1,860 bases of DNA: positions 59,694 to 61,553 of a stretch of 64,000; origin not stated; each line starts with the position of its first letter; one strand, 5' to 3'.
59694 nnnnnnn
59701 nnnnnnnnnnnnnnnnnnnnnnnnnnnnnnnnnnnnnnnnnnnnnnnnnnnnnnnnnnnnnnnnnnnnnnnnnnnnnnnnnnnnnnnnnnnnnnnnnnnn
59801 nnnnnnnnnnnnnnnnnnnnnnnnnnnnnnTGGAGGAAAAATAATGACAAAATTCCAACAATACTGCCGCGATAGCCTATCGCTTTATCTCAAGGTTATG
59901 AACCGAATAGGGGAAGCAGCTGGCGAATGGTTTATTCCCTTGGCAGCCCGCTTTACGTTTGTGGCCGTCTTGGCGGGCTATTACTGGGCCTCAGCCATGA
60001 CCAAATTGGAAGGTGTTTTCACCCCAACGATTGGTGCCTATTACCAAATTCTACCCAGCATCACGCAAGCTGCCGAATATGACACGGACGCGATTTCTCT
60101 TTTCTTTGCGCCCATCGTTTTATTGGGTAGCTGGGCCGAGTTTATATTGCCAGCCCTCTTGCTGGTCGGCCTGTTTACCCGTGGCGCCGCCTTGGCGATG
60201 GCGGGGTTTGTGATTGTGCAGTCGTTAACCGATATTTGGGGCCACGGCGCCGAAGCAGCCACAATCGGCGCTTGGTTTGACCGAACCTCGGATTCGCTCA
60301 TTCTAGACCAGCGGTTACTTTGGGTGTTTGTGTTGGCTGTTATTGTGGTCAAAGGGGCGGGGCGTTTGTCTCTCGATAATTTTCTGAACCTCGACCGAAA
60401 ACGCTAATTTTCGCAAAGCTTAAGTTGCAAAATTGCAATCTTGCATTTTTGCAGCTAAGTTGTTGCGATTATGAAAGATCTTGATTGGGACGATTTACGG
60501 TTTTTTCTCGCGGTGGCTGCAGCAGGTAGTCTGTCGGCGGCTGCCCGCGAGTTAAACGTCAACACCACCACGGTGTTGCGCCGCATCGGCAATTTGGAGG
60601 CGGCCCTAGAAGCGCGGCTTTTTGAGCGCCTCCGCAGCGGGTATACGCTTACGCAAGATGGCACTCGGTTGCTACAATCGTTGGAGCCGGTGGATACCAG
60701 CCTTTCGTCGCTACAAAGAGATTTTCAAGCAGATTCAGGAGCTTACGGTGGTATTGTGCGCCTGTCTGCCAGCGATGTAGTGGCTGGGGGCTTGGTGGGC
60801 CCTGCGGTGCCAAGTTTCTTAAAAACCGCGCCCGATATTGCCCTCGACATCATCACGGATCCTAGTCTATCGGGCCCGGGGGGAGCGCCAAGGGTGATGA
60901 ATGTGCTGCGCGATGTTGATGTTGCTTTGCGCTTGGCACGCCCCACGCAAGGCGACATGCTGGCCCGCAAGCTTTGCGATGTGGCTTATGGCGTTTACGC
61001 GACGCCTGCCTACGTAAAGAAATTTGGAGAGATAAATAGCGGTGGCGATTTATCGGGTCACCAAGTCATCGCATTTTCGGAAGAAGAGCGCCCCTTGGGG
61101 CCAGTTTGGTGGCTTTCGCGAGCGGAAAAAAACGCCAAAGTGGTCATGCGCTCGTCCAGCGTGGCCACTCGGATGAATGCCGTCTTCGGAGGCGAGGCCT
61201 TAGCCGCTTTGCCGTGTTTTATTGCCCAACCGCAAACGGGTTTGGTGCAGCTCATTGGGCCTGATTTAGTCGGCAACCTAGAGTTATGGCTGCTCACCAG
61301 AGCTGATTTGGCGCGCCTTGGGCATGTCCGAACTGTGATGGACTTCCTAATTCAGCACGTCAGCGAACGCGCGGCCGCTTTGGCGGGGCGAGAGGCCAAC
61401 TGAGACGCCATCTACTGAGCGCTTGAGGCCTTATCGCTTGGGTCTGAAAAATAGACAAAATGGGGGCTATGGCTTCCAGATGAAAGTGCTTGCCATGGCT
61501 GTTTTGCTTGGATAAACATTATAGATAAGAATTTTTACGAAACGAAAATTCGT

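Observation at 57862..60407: Complete DUF2282-DUF692-DUF2063-DoxX operon: an uncharacterised MNIO (bufferin/Hvf-type) RiPP system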

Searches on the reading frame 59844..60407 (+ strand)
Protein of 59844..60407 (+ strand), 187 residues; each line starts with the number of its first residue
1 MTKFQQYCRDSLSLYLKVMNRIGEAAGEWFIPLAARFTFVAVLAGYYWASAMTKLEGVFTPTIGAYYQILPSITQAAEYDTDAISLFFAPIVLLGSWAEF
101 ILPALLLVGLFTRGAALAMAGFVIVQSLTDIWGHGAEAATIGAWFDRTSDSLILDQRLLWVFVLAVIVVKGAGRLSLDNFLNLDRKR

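Call 3: search_protein_families(library=pfam, proteins=[window:59844-60407:+], max_evalue=0.01)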
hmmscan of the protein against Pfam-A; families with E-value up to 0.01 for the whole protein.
window:59844-60407:+ (187 aa): 1 family
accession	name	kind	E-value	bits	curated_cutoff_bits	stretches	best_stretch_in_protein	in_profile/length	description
PF07681.17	DoxX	-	0.00015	22.7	23.6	1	42-125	8-78/85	DoxX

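Call 4: search_protein_families(library=ncbifam, proteins=[window:59844-60407:+], max_evalue=0.01)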
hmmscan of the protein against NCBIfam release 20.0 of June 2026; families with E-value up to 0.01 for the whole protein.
window:59844-60407:+ (187 aa): 1 family
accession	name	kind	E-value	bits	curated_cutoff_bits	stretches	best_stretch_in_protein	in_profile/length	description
NF050144.1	matur_HvfX_fam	equivalog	1.9e-06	28.2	80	1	86-181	49-164/165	HvfX family Cu-binding RiPP maturation protein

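Call 28: search_protein_families(library=pfam, alignment_id=A1, max_evalue=0.01)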
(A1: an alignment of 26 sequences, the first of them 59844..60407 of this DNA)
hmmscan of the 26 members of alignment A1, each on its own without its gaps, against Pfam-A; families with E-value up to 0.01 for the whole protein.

A. member 1, window:59844-60407:+ (187 aa): 1 family
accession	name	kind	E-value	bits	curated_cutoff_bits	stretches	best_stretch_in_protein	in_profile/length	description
PF07681.17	DoxX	-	0.00015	22.7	23.6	1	42-125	8-78/85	DoxX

B. families by the number of members that match (of 26 scanned): 3 families
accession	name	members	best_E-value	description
PF07681.17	DoxX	26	1.7e-18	DoxX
PF04173.18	DoxD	11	3.8e-06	TQO small subunit DoxD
PF07291.16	MauE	1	0.0056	Methylamine utilisation protein MauE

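Call 29: search_protein_families(library=ncbifam, alignment_id=A1, max_evalue=0.01)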
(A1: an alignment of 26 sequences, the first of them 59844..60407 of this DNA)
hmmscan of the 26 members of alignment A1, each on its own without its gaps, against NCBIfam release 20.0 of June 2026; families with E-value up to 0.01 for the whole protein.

A. member 1, window:59844-60407:+ (187 aa): 1 family
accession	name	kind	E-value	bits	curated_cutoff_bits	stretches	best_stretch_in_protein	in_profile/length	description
NF050144.1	matur_HvfX_fam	equivalog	1.9e-06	28.2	80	1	86-181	49-164/165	HvfX family Cu-binding RiPP maturation protein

B. families by the number of members that match (of 26 scanned): 3 families
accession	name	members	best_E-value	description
NF050144.1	matur_HvfX_fam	26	6.6e-12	HvfX family Cu-binding RiPP maturation protein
NF041179.1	TQO_large_DoxD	2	0.0018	thiosulfate:quinone oxidoreductase large subunit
NF045576.1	BT_3928_fam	2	0.0071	BT_3928 family protein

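Call 56: search_solved_structures(query=A1, max_evalue=1, show_alignments=1)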
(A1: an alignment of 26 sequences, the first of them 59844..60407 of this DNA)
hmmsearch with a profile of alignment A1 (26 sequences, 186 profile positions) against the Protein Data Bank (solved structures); distinct sequences matched with E-value up to 1: 0.

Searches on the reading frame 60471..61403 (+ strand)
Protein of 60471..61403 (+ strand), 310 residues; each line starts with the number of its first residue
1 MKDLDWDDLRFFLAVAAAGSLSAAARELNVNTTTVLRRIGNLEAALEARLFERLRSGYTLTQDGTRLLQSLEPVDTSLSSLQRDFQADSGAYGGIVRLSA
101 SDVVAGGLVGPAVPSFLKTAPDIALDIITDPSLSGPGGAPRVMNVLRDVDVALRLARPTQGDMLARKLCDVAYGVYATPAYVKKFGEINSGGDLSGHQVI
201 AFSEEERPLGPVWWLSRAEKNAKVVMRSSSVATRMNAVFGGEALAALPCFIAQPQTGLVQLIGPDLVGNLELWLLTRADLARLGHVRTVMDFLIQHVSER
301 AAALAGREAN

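Call 3: search_protein_families(library=pfam, proteins=[window:60471-61403:+], max_evalue=0.01)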
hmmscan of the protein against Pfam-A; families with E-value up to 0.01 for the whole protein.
window:60471-61403:+ (310 aa): 3 families
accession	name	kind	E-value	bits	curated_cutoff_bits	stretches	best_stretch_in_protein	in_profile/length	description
PF03466.25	LysR_substrate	-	5.6e-19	68.8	28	1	93-296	5-207/209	LysR substrate binding domain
PF00126.33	HTH_1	-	5.9e-17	61.8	26.6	1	6-64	1-59/60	Bacterial regulatory helix-turn-helix protein, lysR family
PF13556.12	HTH_30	-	0.005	17.1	27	0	16-48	10-42/59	PucR C-terminal helix-turn-helix domain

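Call 4: search_protein_families(library=ncbifam, proteins=[window:60471-61403:+], max_evalue=0.01)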
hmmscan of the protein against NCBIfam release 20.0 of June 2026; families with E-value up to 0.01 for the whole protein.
window:60471-61403:+ (310 aa): 47 families (the best 25 are shown)
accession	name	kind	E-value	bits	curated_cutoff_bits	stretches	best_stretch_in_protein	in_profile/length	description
NF040888.1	trans_reg_YafC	equivalog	3.5e-27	95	470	1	6-255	5-247/293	DNA-binding transcriptional regulator YafC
NF008352.0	PRK11139.1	subfamily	1.6e-18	66.9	288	1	9-305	11-300/305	transcriptional regulator GcvA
NF040786.1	LysR_Sec_metab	equivalog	3.1e-14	52.7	250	1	7-132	4-129/298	selenium metabolism-associated LysR family transcriptional regulator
NF007491.0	PRK10086.1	equivalog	7.4e-14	51.3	316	1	8-185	21-188/313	DNA-binding transcriptional regulator DsdC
NF011573.0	PRK14997.1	equivalog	1.6e-13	50.5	380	1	4-237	4-230/303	LysR family transcriptional regulator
NF007315.1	PRK09801.1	equivalog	1.8e-13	50.2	398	1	8-225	10-220/301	L-tartrate utilization transcriptional activator TtdR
TIGR03418.1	chol_sulf_TF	equivalog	2.5e-13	49.7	324.8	1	5-131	2-126/291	choline sulfate utilization transcriptional regulator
NF008416.0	PRK11242.1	equivalog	8.5e-13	48.3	277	1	8-127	5-124/300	transcriptional regulator CynR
NF007307.0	PRK09791.1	equivalog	7.2e-12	45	336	1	7-128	8-129/302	LysR family transcriptional regulator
NF045990.1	TransRegCbbRRhodb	equivalog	2.3e-11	43.3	450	1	7-100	9-104/304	LysR family regulator CbbR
NF047520.1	trans_act_CidR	equivalog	2.4e-11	43.3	415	1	5-130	2-127/292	cidABC operon transcriptional activator CidR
NF009888.0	PRK13348.1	subfamily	9.9e-11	41.2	297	1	4-131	3-127/302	HTH-type transcriptional regulator ArgP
TIGR02424.1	TF_pcaQ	equivalog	1.4e-10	40.6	303.8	1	9-131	8-130/300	pca operon transcription factor PcaQ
NF047354.1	trans_reg_GltC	equivalog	8.7e-10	38.6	300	1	8-88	5-85/290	glutamate biosynthesis transcriptional regulator GltC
TIGR03339.1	phn_lysR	subfamily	8.8e-10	38.3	341.1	1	9-127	2-117/279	aminoethylphosphonate catabolism associated LysR family transcriptional regulator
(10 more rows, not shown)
